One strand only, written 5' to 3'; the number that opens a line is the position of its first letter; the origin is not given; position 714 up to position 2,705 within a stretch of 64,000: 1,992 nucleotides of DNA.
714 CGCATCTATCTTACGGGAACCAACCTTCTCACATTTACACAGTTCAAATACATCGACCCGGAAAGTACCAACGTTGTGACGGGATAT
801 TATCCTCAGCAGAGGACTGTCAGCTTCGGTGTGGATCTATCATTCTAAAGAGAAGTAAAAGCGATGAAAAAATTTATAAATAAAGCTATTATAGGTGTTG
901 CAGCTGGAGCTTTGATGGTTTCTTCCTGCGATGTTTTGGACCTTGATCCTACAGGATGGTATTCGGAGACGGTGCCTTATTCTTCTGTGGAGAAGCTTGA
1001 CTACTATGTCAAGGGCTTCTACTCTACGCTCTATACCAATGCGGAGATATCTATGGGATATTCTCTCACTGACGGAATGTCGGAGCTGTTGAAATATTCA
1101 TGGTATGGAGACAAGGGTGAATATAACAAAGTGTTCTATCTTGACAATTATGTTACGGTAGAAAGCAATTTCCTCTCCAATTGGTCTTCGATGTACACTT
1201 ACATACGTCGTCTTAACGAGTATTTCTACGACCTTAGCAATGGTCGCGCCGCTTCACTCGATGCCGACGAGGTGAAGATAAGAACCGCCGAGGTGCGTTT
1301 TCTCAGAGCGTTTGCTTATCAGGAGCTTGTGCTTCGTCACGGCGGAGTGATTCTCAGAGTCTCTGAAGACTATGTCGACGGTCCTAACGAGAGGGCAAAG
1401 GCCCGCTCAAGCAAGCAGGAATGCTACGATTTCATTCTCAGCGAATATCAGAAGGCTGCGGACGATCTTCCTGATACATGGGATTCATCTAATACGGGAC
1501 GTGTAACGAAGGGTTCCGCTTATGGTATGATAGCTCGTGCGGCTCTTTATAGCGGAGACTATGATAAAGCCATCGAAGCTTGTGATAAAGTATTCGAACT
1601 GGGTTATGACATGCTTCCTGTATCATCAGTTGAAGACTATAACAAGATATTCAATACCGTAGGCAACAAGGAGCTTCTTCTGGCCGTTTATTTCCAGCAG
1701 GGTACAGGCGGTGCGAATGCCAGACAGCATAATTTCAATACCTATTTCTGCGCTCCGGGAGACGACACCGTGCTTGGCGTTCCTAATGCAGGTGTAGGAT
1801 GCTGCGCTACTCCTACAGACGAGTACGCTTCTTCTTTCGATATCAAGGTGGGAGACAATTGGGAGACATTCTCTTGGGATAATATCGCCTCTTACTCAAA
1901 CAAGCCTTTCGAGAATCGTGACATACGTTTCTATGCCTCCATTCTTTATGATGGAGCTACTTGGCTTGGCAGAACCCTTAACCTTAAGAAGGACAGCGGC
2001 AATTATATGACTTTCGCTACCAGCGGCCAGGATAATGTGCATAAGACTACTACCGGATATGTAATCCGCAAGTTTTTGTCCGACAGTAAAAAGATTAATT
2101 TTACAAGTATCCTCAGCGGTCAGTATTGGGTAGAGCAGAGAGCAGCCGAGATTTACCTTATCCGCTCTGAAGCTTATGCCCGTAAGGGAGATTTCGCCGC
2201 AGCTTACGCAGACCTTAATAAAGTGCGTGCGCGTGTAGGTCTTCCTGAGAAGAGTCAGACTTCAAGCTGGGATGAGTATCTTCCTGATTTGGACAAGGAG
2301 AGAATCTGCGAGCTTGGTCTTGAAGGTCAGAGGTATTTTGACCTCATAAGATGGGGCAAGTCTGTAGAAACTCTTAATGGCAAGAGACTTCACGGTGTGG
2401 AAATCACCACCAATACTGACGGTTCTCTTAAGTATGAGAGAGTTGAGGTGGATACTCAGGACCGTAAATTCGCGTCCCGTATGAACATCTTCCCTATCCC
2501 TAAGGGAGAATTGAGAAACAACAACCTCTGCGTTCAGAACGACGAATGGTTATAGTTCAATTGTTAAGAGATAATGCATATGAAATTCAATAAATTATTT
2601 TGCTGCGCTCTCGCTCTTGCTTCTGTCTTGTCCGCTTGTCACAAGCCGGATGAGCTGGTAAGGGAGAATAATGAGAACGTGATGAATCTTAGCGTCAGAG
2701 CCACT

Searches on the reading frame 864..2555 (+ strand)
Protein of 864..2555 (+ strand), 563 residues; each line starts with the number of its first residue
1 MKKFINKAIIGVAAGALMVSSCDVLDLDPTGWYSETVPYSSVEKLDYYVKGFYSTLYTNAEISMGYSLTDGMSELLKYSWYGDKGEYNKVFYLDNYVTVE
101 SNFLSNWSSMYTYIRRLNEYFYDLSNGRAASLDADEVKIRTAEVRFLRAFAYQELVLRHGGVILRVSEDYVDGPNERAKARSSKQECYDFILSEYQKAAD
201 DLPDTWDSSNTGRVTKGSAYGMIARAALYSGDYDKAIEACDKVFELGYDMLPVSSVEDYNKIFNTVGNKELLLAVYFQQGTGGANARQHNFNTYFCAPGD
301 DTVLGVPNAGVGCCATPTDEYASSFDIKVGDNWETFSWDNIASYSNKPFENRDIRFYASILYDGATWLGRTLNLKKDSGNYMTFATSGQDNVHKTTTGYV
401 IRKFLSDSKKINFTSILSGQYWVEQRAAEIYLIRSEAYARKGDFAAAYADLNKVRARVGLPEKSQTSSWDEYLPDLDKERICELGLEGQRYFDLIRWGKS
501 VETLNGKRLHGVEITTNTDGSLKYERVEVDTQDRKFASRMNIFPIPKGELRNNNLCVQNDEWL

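Call 6: search_protein_families(library=pfam, proteins=[window:864-2555:+], max_evalue=0.001)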
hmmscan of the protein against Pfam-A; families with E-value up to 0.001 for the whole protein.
window:864-2555:+ (563 aa): 3 families
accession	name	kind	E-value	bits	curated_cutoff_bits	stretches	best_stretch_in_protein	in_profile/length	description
PF07980.17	SusD_RagB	-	9.9e-51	173.6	23.1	1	269-562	1-297/297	SusD family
PF14322.12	SusD-like_3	-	7e-18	66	27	1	25-227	3-190/191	Starch-binding associating with outer membrane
PF13181.12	TPR_8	-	1.1e-05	25.6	25.7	0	218-246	2-30/34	Tetratricopeptide repeat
